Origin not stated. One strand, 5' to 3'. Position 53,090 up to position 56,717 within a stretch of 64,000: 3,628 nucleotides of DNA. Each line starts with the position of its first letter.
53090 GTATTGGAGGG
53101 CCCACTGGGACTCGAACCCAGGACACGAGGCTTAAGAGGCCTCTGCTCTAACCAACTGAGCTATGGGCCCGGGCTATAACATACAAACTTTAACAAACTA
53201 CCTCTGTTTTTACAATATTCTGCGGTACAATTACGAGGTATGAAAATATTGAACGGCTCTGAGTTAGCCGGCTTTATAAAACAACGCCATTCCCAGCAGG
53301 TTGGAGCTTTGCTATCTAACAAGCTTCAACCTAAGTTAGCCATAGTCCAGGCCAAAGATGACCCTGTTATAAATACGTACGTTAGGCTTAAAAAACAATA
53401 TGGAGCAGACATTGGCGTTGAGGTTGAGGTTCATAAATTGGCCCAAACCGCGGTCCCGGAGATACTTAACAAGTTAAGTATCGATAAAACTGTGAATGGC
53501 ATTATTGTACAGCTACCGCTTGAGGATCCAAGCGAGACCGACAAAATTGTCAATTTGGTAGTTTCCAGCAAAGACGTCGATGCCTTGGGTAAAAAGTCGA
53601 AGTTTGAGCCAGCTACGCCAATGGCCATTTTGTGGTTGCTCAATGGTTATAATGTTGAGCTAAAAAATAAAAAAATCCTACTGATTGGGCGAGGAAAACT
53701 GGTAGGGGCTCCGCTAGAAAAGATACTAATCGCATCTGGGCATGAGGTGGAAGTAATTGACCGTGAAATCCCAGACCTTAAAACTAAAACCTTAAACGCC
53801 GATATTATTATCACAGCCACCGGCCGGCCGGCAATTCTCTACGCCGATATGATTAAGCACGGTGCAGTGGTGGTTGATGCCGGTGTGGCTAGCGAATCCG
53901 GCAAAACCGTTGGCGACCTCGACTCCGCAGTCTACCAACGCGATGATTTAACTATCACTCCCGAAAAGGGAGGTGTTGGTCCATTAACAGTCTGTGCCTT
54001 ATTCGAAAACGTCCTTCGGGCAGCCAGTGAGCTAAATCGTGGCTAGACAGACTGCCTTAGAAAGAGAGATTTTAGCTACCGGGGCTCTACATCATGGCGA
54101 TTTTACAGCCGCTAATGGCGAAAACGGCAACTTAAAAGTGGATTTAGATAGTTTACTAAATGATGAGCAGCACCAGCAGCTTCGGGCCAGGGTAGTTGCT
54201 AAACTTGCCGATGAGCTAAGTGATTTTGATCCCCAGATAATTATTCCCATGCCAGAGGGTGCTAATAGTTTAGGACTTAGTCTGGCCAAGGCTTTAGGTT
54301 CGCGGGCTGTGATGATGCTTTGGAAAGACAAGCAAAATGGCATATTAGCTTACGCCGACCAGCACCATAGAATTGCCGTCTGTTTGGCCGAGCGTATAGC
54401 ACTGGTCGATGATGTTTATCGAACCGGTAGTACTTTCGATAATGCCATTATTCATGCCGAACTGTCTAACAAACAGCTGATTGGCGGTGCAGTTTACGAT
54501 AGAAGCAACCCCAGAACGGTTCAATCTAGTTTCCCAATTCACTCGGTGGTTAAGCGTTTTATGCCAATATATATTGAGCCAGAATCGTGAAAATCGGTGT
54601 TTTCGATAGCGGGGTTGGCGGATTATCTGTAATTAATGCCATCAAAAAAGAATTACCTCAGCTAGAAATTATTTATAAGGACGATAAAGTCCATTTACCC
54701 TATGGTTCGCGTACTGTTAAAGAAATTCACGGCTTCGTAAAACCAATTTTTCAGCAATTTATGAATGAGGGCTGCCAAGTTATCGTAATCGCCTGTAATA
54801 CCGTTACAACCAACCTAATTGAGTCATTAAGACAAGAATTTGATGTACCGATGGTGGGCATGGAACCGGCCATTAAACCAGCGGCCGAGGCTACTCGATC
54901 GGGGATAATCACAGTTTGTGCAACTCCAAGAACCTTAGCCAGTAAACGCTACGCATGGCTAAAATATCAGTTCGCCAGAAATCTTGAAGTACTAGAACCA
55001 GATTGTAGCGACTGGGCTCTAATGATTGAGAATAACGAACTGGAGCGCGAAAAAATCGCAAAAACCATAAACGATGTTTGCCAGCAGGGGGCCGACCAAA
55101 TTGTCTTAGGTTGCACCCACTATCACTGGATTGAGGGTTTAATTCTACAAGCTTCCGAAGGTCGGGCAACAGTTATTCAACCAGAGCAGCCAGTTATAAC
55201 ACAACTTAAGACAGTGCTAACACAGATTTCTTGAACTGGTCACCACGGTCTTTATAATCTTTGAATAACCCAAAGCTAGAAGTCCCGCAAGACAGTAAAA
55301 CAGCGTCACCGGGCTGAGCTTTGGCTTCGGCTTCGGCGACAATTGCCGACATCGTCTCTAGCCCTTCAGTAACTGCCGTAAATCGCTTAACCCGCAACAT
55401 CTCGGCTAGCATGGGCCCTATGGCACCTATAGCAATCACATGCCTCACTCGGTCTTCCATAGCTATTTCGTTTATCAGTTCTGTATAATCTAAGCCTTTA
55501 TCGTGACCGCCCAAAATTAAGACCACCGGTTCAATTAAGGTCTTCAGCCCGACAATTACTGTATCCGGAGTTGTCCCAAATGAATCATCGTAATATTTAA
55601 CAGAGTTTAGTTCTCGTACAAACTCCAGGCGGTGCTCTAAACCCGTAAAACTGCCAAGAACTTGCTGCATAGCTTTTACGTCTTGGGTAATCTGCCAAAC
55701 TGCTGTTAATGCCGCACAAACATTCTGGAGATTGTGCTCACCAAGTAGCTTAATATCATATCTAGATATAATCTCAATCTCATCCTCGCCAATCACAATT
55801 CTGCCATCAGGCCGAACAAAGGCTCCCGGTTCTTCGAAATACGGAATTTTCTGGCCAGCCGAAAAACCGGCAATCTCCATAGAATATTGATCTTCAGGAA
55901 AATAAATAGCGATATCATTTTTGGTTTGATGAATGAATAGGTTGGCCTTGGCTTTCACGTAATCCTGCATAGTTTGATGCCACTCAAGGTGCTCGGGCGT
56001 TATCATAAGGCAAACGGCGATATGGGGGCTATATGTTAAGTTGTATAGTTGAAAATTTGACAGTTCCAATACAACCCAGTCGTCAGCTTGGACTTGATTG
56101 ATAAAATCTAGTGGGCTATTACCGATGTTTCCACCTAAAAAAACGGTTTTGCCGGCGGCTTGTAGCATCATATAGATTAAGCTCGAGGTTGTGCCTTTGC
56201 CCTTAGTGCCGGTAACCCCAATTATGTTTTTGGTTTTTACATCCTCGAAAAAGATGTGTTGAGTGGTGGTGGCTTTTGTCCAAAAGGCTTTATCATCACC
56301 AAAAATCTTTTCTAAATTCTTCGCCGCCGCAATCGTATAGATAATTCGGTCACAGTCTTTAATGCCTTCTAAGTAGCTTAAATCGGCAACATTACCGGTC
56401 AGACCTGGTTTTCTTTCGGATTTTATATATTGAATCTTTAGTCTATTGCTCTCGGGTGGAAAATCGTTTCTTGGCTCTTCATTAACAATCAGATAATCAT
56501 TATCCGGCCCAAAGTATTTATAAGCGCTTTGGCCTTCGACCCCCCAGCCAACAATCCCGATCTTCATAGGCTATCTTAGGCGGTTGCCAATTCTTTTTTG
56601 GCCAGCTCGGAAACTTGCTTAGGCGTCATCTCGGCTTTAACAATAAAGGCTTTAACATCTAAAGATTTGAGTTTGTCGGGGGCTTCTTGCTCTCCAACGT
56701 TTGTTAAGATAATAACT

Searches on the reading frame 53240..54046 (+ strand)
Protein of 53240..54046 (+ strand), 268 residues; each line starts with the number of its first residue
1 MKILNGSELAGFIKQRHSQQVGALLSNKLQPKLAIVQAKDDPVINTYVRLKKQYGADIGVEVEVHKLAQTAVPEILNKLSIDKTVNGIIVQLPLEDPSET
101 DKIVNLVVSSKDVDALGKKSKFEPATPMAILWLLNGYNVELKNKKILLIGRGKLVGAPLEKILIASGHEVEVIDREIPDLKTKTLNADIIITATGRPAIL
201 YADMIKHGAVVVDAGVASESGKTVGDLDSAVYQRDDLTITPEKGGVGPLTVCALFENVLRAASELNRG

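Call 26: search_protein_families(library=pfam, proteins=[window:53240-54046:+])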
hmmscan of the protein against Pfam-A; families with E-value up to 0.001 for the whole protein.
window:53240-54046:+ (268 aa): 2 families
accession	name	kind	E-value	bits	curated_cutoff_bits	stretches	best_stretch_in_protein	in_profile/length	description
PF02882.25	THF_DHG_CYH_C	-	6.9e-39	133.2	27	1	118-264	11-158/160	Tetrahydrofolate dehydrogenase/cyclohydrolase, NAD(P)-binding domain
PF00763.28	THF_DHG_CYH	-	4.8e-21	75.6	32.8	1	4-114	1-115/115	Tetrahydrofolate dehydrogenase/cyclohydrolase, catalytic domain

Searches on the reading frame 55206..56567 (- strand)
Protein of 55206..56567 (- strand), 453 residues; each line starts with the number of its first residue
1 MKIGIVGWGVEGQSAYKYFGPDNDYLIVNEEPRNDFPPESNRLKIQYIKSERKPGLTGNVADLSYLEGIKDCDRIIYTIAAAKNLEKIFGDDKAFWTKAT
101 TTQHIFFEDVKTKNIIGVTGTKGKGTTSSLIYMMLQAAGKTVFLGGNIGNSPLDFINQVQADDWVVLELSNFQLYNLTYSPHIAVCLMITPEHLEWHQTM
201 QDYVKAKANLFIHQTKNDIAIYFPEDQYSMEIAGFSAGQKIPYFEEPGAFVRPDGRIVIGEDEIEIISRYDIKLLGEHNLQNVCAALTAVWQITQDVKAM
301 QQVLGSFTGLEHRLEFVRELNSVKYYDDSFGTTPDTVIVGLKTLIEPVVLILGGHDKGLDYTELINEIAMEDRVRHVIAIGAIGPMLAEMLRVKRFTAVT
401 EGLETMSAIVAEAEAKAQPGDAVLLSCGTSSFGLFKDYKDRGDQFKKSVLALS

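Call 27: search_protein_families(library=pfam, proteins=[window:55206-56567:-])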
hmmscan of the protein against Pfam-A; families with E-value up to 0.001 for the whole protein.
window:55206-56567:- (453 aa): 2 families
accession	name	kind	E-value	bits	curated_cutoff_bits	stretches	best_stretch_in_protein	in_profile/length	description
PF08245.18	Mur_ligase_M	-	2.5e-26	93.3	24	1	118-289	1-199/200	Mur ligase middle domain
PF02875.26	Mur_ligase_C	-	5.4e-10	40.6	28.4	1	312-426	1-124/127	Mur ligase, glutamate ligase domain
